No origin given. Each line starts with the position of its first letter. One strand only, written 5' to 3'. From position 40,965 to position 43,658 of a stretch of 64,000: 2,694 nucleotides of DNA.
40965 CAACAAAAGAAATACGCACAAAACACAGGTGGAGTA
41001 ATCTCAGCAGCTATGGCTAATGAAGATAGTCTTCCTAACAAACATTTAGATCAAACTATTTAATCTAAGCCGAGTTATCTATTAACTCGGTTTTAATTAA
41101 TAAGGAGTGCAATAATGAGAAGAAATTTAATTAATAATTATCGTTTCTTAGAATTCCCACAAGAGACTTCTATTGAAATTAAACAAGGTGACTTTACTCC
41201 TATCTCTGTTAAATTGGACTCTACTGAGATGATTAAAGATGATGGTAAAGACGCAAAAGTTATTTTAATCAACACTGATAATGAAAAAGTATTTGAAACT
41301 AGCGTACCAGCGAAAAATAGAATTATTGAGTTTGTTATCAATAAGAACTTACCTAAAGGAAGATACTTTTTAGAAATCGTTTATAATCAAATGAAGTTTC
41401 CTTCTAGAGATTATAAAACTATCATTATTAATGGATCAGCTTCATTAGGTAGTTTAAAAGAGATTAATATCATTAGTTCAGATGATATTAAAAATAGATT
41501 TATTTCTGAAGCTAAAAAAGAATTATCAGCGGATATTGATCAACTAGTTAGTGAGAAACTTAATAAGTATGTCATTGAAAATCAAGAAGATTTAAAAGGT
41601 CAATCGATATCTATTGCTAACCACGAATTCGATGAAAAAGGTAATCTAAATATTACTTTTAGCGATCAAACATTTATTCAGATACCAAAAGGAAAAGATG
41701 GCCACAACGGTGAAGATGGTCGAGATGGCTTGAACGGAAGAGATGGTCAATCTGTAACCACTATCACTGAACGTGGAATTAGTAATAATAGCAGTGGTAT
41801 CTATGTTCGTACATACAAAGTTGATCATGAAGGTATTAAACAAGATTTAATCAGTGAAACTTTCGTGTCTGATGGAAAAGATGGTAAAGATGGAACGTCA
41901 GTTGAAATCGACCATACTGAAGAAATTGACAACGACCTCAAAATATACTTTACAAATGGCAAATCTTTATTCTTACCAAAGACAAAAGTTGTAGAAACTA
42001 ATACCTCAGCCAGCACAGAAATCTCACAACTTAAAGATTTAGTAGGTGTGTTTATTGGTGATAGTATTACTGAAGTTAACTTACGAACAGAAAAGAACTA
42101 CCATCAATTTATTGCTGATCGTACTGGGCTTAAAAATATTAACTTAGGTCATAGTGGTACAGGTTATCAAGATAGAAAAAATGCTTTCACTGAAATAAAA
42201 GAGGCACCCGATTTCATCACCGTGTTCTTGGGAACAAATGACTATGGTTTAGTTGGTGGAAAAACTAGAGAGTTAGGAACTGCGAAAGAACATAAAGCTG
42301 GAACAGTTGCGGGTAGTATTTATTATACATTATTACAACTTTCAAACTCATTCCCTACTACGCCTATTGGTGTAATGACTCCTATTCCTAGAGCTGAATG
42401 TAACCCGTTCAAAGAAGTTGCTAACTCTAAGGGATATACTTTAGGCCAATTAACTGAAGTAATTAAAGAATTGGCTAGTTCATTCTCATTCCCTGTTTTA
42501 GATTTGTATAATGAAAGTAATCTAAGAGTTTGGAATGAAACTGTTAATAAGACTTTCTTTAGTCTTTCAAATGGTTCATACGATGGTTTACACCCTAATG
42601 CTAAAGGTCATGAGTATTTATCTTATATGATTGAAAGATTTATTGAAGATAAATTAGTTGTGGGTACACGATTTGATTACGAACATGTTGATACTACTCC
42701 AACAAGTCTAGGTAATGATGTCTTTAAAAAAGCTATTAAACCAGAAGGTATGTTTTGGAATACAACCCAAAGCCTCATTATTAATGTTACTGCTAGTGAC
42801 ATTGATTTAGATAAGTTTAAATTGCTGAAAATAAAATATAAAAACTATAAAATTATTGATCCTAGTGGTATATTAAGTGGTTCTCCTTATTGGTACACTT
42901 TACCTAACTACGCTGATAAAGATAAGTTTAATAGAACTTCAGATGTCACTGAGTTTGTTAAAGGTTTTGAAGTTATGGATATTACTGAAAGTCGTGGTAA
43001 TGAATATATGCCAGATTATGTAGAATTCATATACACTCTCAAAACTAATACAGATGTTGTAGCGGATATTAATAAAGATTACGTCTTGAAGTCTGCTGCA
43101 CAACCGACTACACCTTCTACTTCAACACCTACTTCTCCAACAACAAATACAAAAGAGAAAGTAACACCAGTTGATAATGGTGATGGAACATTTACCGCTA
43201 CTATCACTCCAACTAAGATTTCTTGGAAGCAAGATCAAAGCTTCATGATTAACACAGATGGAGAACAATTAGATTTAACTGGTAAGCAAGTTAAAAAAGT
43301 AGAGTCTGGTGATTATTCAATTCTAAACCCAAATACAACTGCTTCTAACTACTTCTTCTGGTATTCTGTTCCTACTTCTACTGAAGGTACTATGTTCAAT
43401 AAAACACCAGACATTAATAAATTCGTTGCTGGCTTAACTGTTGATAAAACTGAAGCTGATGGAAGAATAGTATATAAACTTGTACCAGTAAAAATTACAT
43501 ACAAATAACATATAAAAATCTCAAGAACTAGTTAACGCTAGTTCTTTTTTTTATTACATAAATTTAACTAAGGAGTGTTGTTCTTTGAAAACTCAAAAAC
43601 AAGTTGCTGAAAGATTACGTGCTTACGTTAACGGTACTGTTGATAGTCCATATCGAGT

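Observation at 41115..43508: SGNH/GDSL esterase with collagen-like Gly-X-Y runs and duplicated C-terminal modules, sitting between the holin gene and the endolysin gene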

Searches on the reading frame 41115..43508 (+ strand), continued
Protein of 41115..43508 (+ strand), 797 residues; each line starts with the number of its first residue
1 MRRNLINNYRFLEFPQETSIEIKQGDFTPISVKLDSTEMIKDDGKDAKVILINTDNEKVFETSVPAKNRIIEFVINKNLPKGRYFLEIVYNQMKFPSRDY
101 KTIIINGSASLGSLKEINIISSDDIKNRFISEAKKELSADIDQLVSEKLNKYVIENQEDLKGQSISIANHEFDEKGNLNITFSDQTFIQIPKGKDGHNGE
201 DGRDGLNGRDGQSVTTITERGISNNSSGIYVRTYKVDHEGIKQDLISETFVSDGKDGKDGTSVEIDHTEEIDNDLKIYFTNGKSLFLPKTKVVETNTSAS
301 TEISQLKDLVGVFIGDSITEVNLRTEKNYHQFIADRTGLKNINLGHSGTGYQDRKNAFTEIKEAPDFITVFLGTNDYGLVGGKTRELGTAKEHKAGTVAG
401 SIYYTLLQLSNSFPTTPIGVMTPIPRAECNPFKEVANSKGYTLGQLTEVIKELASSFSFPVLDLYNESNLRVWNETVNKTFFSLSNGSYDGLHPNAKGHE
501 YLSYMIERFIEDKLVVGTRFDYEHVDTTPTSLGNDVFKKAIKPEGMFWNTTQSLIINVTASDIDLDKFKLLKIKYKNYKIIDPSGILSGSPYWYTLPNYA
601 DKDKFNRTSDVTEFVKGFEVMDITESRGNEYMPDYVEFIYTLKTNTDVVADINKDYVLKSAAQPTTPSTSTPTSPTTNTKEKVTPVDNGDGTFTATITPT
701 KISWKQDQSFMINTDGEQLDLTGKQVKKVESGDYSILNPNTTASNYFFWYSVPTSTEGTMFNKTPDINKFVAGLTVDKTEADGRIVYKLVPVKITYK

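Call 30: find_encoding_contigs(protein=P0055, flank=6000, max_places=2)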
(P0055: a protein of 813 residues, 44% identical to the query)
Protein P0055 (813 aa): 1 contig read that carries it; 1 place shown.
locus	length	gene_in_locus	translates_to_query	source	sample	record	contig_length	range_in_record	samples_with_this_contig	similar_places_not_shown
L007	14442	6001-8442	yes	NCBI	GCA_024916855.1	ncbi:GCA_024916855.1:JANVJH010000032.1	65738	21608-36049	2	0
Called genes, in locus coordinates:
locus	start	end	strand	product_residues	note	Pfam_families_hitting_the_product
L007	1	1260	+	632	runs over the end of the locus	PF21311:Phage_RBD_prop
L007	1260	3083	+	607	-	PF10651:BppU_N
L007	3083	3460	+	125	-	PF11192:DUF2977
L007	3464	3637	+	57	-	PF09693:Phage_XkdX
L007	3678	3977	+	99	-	PF11166:DUF2951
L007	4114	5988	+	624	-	PF05257:CHAP, PF01832:Glucosaminidase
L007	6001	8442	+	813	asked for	PF10651:BppU_N, PF00657:Lipase_GDSL, PF13472:Lipase_GDSL_2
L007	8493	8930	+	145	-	PF04531:Phage_holin_1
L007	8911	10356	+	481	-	PF05257:CHAP, PF01510:Amidase_2, PF08460:SH3_5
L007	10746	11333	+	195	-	-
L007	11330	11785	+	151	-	-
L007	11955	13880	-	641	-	PF04650:YSIRK_signal, PF05031:NEAT, PF20861:Isd_H_B_linker, PF05031:NEAT, PF00746:Gram_pos_anchor (weak)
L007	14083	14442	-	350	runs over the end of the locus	PF05031:NEAT, PF00746:Gram_pos_anchor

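Call 50: search_protein_families(library=phrogs, proteins=[L006:7662-8189:+, P0046, P0075, P0064, P0098, P0043], max_evalue=0.001)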
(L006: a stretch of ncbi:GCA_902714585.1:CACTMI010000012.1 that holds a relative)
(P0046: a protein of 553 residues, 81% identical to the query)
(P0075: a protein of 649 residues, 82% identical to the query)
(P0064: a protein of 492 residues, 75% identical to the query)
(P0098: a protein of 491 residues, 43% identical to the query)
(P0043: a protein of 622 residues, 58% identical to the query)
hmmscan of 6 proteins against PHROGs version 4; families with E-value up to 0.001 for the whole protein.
L006:7662-8189:+ (175 aa): 1 family
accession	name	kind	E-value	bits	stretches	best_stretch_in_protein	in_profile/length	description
phrog_2981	-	unknown function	1.1e-52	179.7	1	1-174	2-186/188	-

P0046 (553 aa): 16 families
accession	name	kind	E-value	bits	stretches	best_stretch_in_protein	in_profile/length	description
phrog_28074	-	unknown function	0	1259.7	1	1-553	1-553/553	-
phrog_29134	-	tail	7.1e-49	167.3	5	439-550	89-189/191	tail protein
phrog_25979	-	unknown function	2.7e-12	47.2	1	193-333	162-284/521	-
phrog_18350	-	tail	9.4e-12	46.1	1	239-365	87-185/253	tail fiber protein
phrog_16032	-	unknown function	1.7e-11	45.1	2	337-452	125-257/331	-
phrog_1806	-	tail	4.6e-11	43.5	3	191-279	143-234/276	collagen like minor tail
phrog_32779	-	unknown function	1.2e-10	41.7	1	304-498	236-444/555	-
phrog_6487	-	unknown function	9.7e-10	39.9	1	22-135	17-131/155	-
phrog_5073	-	tail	3.5e-08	33.9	2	192-331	266-373/519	tail fiber protein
phrog_3904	-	tail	1.9e-07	30.7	1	186-399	597-815/1086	tail fiber protein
phrog_26246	-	tail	1.1e-06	29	0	337-468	65-201/329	tail protein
phrog_32409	-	tail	1.5e-06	27.8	1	308-390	190-265/884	tail fiber protein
phrog_30133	-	head and packaging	2.5e-06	27.3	1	301-461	149-306/621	virion structural protein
phrog_5132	-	unknown function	5.9e-06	26.4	1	354-406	73-125/411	-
phrog_6320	-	tail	1.2e-05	25.3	1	189-275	142-188/745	tail fiber protein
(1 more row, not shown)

P0075 (649 aa): 6 families
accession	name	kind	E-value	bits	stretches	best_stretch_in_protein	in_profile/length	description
phrog_28074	-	unknown function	3.4e-111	373.7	1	1-203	1-203/553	-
phrog_6487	-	unknown function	4.5e-10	41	1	22-154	17-148/155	-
phrog_11373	-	tail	2.5e-09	36.7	1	228-313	946-1031/1318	tail protein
phrog_29134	-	tail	1e-06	29.7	1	160-199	97-136/191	tail protein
phrog_10272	-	unknown function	0.00018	22.2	1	34-131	31-122/200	-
phrog_26045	-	unknown function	0.00097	20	0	375-436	5-64/181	-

P0064 (492 aa): 9 families
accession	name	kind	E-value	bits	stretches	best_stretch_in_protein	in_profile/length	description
phrog_28074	-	unknown function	3.5e-188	627.8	3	1-343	1-352/553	-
phrog_29134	-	tail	1.7e-25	91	3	416-488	92-162/191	tail protein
phrog_6487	-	unknown function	5.1e-10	40.9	1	21-154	16-148/155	-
phrog_16032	-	unknown function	4.4e-08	33.9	1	179-272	216-310/331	-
phrog_25979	-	unknown function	5.6e-06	26.3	0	185-216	243-274/521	-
phrog_19200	-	head and packaging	0.00012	22.4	1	179-220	54-95/268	virion structural protein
phrog_1806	-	tail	0.00017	21.9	0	191-320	140-236/276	collagen like minor tail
phrog_10272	-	unknown function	0.00035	21.3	1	34-131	31-122/200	-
phrog_6468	-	tail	0.00082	18.2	0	65-221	786-886/1366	tail fiber protein; host specificity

P0098 (491 aa): 8 families
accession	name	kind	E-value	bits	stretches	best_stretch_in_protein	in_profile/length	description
phrog_13015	-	head and packaging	1.7e-203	678.3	1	2-491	24-471/618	virion structural protein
phrog_6487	-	unknown function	3.6e-63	213.5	1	1-144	1-136/155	-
phrog_5240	-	tail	4.2e-33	115.9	1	145-355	451-667/670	tail fiber protein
phrog_11541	-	unknown function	6.7e-25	88.5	1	156-355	613-825/832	-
phrog_17240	-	unknown function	2e-06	27.1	1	207-356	579-711/821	-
phrog_663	-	head and packaging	3.3e-05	23.5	1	157-348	420-618/628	minor head protein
phrog_6102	-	moron, auxiliary metabolic gene and host takeover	0.00047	20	0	154-348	32-220/442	lipase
phrog_14008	-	unknown function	0.00075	19.9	1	150-222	59-125/234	-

P0043 (622 aa): 10 families
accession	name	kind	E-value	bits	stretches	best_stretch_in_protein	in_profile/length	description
phrog_13015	-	head and packaging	0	1089.3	1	1-622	1-618/618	virion structural protein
phrog_5240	-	tail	4.5e-32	112.4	1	130-341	447-665/670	tail fiber protein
phrog_11541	-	unknown function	1.3e-27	97.5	1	135-342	605-824/832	-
phrog_4178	-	tail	3.7e-22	79.5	1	1-81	1-82/105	major tail protein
phrog_29134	-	tail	4.3e-21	76.6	1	1-80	1-79/191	tail protein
phrog_14029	-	unknown function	1.9e-13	50.2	1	1-82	1-82/1115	-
phrog_19864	-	unknown function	3.1e-13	49.3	1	3-78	2-79/1268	-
phrog_341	-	tail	4.8e-13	50.4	1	1-72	1-69/154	major tail protein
phrog_17240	-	unknown function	5.3e-07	29.1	1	195-336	580-703/821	-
phrog_6102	-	moron, auxiliary metabolic gene and host takeover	7.6e-06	25.9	1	124-338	16-222/442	lipase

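Call 51: find_encoding_contigs(protein=P0098, flank=8000, max_places=2)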
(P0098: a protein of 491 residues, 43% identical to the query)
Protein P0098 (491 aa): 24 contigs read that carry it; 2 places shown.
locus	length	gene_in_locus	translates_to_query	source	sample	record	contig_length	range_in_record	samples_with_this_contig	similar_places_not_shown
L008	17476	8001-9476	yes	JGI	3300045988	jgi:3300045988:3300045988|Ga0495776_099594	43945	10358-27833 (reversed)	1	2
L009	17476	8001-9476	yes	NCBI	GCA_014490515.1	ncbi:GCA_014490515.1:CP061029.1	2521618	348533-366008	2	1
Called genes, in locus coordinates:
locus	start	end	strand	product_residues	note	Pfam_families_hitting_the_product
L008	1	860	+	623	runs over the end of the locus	PF24650:TT1_Tal, PF26674:Prophage_tail_N2 (faint), PF06605:Prophage_tail, PF00657:Lipase_GDSL, PF13472:Lipase_GDSL_2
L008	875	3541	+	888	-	PF12708:Pect-lyase_RHGA_epim, PF13229:Beta_helix (weak), PF11962:Peptidase_G2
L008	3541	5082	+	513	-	PF10651:BppU_N (weak)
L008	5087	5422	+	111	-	-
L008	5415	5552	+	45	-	PF09693:Phage_XkdX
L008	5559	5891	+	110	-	PF11166:DUF2951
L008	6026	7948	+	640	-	PF05257:CHAP (weak), PF01832:Glucosaminidase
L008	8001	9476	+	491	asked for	PF00657:Lipase_GDSL, PF13472:Lipase_GDSL_2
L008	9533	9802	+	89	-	PF04688:Holin_SPP1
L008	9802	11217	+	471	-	PF05257:CHAP, PF01520:Amidase_3, PF25606:SH3b_P2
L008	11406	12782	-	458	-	PF00239:Resolvase, PF07508:Recombinase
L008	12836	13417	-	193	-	-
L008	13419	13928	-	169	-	-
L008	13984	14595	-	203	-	PF01381:HTH_3, PF12844:HTH_19 (weak), PF13443:HTH_26 (faint), PF13560:HTH_31, PF00717:Peptidase_S24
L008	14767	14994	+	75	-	-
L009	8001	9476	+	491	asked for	PF00657:Lipase_GDSL, PF13472:Lipase_GDSL_2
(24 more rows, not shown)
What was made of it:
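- On BppU/FibU-type baseplate upper fibre: The homologs P0055 and P0098 occupy the canonical slot (calls 30, 51).
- Homologous heads are fused to the FibU/BppU baseplate anchor and lie upstream of the holin in siphoviruses (calls 30, 51).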

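Call 63: search_protein_families(library=ncbifam, proteins=[window:41115-43508:+, P0055, P0098, P0075], max_evalue=0.01)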
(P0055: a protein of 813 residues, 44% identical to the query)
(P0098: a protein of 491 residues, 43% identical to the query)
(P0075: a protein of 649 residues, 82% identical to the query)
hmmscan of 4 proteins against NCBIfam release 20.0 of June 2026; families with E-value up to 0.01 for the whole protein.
window:41115-43508:+ (797 aa): 0 families

P0055 (813 aa): 0 families

P0098 (491 aa): 0 families

P0075 (649 aa): 0 families
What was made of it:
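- Tried and rejected: There was no model hit for this protein or for its relatives P0055, P0098 and P0075 (call 63).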

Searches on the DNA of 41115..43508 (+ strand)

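Call 5: search_dna_similar(query=window:41115-43508:+, collection=phages, mode=near, max_rows=30)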
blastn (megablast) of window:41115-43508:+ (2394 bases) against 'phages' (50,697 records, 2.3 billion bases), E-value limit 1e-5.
Records with a match: 3; places in all: 3; records where one place covers at least 80% of the query: 3.
Best place of each record, by identity: >=99% 3.
By first word of the organism name: Staphylococcus 3.
By host as written in the record: Staphylococcus epidermidis 36-1 2; Staphylococcus haemolyticus 1.
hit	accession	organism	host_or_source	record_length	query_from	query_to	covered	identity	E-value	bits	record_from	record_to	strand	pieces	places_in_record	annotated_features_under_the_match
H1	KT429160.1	Staphylococcus phage SPbeta-like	Staphylococcus epidermidis 36-1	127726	1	2394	100%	100.0%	0e+0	4421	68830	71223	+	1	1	GDSL-like lipase/acylhydrolase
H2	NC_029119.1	Staphylococcus phage SPbeta-like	Staphylococcus epidermidis 36-1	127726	1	2394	100%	100.0%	0e+0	4421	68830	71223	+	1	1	virion structural protein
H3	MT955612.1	Staphylococcus phage SPbeta-like 2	Staphylococcus haemolyticus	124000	1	2394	100%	100.0%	0e+0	4421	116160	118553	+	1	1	SGNH/GDSL hydrolase family protein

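Call 7: get_annotated_region(hit=H2, flank=14000)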
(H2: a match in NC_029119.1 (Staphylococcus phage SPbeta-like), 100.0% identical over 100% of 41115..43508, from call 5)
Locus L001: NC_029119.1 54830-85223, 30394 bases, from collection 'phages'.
description: Staphylococcus phage SPbeta-like, complete genome.
organism: Staphylococcus phage SPbeta-like (NCBI taxid 1732063)
taxonomy: Viruses; Duplodnaviria; Heunggongvirae; Uroviricota; Caudoviricetes
host: Staphylococcus epidermidis 36-1; source: -; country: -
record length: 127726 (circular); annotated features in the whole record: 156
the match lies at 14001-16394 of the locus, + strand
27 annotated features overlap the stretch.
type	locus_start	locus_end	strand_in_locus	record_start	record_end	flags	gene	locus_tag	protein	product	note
CDS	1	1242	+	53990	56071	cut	-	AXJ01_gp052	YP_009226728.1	hypothetical protein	-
CDS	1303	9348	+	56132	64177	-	-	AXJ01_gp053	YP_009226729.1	hypothetical protein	-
CDS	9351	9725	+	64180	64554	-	-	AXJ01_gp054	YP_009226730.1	hypothetical protein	-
CDS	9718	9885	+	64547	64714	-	-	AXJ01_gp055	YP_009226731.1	hypothetical protein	-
CDS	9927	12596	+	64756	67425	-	-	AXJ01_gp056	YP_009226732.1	tail fiber domain-containing protein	-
CDS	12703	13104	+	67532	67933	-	-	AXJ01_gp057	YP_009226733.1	tail protein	-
CDS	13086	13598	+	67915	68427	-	-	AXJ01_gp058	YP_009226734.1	exonuclease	-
CDS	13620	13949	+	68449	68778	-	-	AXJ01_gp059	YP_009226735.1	holin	Phage lysis protein, holin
CDS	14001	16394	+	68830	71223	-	-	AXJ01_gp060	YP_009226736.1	virion structural protein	-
CDS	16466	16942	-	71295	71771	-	-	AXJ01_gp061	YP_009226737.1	integrase core domain protein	-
CDS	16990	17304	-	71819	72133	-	-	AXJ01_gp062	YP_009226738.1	IS3 family transposase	-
CDS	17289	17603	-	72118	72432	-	-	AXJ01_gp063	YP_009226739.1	IS3 family transposase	-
CDS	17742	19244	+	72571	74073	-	-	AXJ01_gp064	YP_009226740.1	endolysin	-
CDS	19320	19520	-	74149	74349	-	-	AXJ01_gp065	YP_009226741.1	hypothetical protein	-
CDS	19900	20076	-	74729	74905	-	-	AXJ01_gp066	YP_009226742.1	hypothetical protein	-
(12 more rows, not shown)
